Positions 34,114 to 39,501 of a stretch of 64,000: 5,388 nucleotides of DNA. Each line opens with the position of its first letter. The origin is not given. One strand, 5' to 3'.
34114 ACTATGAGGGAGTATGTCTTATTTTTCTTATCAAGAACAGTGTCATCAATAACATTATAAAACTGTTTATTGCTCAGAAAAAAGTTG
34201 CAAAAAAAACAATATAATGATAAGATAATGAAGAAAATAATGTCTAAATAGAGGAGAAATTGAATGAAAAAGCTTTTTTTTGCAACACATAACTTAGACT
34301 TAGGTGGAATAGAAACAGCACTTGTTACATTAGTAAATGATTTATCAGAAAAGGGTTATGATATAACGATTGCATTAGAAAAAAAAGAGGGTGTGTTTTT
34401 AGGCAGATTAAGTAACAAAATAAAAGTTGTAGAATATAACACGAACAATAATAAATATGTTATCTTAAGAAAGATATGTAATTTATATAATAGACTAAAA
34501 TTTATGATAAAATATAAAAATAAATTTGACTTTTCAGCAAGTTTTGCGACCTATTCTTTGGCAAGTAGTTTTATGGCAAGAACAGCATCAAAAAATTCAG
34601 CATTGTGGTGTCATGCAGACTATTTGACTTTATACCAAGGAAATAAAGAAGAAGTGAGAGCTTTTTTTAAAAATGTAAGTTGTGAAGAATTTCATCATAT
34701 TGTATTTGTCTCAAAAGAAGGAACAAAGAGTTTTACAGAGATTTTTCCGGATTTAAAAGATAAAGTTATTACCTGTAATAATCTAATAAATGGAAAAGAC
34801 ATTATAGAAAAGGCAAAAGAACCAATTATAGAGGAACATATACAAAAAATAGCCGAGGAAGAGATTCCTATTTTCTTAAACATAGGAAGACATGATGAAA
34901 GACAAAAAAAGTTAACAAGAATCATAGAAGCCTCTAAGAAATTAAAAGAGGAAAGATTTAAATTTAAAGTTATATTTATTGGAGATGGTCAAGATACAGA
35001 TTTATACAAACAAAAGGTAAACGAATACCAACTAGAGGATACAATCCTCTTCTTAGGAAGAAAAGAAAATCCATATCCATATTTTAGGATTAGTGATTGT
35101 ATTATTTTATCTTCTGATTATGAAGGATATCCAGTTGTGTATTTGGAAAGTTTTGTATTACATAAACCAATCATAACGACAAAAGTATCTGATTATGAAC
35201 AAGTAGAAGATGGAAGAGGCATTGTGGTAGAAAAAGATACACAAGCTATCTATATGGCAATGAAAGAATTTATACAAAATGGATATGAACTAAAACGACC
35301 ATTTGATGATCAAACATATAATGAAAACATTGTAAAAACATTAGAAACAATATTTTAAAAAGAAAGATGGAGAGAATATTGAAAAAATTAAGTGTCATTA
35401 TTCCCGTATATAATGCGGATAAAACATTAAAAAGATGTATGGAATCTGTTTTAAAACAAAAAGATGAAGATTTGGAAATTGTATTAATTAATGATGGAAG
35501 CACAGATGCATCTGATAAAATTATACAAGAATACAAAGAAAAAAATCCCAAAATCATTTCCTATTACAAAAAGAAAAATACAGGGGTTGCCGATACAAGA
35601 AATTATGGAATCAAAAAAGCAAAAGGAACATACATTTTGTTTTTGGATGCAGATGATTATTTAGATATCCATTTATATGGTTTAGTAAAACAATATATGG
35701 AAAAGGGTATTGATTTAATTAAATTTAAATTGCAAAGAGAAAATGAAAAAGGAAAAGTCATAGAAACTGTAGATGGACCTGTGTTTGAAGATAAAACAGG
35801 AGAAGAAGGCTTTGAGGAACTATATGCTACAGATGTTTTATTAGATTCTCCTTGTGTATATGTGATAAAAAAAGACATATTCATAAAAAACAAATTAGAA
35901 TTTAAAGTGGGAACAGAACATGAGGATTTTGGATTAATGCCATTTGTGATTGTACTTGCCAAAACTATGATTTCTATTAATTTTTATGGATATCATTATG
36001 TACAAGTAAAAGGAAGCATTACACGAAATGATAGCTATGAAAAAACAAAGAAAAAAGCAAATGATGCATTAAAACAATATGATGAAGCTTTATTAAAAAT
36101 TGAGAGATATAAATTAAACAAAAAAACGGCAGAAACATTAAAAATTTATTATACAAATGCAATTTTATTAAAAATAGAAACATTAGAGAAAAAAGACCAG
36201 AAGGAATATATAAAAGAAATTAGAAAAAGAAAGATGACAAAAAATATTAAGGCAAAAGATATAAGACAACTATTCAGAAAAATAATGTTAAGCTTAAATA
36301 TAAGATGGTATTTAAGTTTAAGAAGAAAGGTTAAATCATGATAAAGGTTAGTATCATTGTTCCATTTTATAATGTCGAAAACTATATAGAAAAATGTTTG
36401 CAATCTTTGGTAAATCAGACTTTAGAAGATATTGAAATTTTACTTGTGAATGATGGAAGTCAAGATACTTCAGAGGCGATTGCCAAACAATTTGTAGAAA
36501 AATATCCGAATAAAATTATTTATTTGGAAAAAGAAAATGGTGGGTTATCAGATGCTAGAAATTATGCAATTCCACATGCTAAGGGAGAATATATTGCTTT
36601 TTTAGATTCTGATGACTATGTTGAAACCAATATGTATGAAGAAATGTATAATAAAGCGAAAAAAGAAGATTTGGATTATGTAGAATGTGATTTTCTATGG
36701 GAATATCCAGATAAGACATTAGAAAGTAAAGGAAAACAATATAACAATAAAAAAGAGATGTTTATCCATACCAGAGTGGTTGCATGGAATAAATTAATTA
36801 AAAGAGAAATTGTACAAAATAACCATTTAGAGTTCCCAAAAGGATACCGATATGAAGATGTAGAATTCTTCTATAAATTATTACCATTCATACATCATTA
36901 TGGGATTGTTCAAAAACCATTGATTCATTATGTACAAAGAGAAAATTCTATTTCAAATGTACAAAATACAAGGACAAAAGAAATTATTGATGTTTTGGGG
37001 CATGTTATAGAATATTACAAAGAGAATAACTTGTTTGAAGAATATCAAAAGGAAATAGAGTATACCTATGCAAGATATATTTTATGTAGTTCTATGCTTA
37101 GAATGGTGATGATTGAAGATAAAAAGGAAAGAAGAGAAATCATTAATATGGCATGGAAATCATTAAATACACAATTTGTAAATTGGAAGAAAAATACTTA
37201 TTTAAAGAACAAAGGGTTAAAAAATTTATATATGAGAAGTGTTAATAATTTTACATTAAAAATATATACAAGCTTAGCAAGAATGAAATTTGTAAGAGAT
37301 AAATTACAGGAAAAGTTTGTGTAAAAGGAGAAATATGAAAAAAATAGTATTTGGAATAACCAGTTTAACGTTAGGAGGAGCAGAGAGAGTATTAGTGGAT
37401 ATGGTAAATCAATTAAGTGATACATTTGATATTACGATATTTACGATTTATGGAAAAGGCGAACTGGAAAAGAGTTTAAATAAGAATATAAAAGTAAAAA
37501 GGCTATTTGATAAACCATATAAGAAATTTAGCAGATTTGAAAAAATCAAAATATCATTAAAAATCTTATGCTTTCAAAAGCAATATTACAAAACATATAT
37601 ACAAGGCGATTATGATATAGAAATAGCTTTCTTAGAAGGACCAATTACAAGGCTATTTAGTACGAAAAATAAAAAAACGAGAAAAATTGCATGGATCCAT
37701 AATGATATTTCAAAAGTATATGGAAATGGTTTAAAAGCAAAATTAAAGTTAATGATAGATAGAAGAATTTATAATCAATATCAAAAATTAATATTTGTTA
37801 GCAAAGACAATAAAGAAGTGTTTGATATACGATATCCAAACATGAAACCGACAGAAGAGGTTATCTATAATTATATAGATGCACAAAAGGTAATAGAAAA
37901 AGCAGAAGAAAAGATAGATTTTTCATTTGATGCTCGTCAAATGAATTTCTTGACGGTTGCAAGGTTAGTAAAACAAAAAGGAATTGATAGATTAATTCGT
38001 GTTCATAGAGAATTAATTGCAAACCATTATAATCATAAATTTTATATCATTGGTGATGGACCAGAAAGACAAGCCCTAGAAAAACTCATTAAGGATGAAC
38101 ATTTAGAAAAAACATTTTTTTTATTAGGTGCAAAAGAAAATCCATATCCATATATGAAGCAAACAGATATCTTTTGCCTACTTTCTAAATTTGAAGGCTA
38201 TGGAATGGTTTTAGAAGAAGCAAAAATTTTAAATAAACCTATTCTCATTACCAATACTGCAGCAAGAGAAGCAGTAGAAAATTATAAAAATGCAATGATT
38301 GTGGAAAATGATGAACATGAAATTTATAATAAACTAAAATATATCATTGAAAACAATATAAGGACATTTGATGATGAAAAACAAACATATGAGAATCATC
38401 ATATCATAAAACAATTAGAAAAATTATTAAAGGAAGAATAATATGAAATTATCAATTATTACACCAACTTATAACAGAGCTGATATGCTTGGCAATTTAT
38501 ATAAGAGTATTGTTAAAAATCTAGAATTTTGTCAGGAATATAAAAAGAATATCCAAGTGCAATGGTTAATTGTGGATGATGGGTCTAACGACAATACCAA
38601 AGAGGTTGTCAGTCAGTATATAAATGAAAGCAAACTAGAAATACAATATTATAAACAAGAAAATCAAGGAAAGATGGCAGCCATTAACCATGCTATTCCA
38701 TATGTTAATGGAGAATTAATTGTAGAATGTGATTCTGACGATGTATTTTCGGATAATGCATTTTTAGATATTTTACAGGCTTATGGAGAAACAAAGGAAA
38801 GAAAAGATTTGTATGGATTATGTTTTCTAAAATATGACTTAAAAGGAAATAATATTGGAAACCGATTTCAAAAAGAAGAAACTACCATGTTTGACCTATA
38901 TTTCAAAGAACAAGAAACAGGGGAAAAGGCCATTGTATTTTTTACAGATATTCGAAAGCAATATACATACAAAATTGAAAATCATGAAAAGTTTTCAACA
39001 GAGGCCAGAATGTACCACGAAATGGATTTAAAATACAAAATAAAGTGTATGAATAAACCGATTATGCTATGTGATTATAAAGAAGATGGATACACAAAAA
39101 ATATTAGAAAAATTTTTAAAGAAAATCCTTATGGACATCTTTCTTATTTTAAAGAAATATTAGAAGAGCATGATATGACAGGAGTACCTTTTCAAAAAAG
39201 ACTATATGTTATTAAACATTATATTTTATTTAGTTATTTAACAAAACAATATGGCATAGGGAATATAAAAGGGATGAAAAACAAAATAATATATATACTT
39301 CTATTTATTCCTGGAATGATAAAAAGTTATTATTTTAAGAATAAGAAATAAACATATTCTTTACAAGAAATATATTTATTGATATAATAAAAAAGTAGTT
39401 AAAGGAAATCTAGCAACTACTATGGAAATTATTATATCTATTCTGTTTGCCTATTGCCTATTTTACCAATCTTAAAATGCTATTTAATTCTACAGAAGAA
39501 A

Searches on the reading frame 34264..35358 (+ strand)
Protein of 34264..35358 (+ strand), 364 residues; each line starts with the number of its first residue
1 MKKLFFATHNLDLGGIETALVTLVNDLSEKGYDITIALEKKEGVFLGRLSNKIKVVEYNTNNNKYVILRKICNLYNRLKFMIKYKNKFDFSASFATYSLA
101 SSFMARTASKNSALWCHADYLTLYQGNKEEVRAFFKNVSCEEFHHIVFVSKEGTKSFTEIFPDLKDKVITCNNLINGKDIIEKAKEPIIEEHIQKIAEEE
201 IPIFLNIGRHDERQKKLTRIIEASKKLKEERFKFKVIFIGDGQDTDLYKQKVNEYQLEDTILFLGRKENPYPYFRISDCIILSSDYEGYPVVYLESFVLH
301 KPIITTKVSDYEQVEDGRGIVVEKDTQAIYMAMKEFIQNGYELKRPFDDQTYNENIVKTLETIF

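Call 79: search_protein_families(library=pfam, proteins=[window:34264-35358:+], max_evalue=1e-8)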
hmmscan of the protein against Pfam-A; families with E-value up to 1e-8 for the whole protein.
window:34264-35358:+ (364 aa): 2 families
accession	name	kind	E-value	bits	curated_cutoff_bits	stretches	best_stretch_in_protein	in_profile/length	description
PF00534.26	Glycos_transf_1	-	1.8e-22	80.1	26.4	1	190-348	3-166/172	Glycosyl transferases group 1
PF13692.12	Glyco_trans_1_4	-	4.3e-21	76.1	27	1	202-339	2-142/142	Glycosyl transferases group 1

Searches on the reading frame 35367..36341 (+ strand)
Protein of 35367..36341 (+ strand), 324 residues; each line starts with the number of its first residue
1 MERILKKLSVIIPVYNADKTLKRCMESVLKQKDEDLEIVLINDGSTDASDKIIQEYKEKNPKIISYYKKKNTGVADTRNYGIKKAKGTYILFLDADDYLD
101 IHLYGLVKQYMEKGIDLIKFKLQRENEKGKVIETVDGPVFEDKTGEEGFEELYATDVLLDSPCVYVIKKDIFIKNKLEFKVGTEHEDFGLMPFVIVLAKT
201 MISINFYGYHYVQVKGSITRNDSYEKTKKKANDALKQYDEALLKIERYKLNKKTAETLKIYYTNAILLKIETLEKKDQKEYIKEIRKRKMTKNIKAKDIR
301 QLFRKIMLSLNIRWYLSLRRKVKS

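Call 79: search_protein_families(library=pfam, proteins=[window:35367-36341:+], max_evalue=1e-8)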
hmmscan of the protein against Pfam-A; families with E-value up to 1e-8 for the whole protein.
window:35367-36341:+ (324 aa): 3 families
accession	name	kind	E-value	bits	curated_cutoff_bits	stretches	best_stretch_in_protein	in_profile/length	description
PF00535.33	Glycos_transf_2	-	6.6e-34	117.7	23.3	1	9-138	1-131/168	Glycosyl transferase family 2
PF10111.15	Glyco_tranf_2_2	-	1.9e-14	54.2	27.3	1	9-100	1-95/276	Glycosyltransferase like family 2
PF13641.12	Glyco_tranf_2_3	-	6e-09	36.7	27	1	8-113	3-114/230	Glycosyltransferase like family 2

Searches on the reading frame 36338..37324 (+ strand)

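Call 79: search_protein_families(library=pfam, proteins=[window:36338-37324:+], max_evalue=1e-8)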
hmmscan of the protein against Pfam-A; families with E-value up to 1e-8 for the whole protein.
window:36338-37324:+ (328 aa): 3 families
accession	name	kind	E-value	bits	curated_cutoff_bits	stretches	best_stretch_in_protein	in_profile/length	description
PF00535.33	Glycos_transf_2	-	5.5e-38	131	23.3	1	5-151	1-148/168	Glycosyl transferase family 2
PF10111.15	Glyco_tranf_2_2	-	1e-11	45.3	27.3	1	5-109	1-108/276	Glycosyltransferase like family 2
PF13641.12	Glyco_tranf_2_3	-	6.3e-11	43.2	27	1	4-133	3-137/230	Glycosyltransferase like family 2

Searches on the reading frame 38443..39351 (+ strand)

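Call 79: search_protein_families(library=pfam, proteins=[window:38443-39351:+], max_evalue=1e-8)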
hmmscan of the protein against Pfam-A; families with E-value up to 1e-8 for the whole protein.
window:38443-39351:+ (302 aa): 1 family
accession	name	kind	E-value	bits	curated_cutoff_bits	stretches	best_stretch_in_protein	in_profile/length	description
PF00535.33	Glycos_transf_2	-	2.7e-24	86.4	23.3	1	4-142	1-129/168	Glycosyl transferase family 2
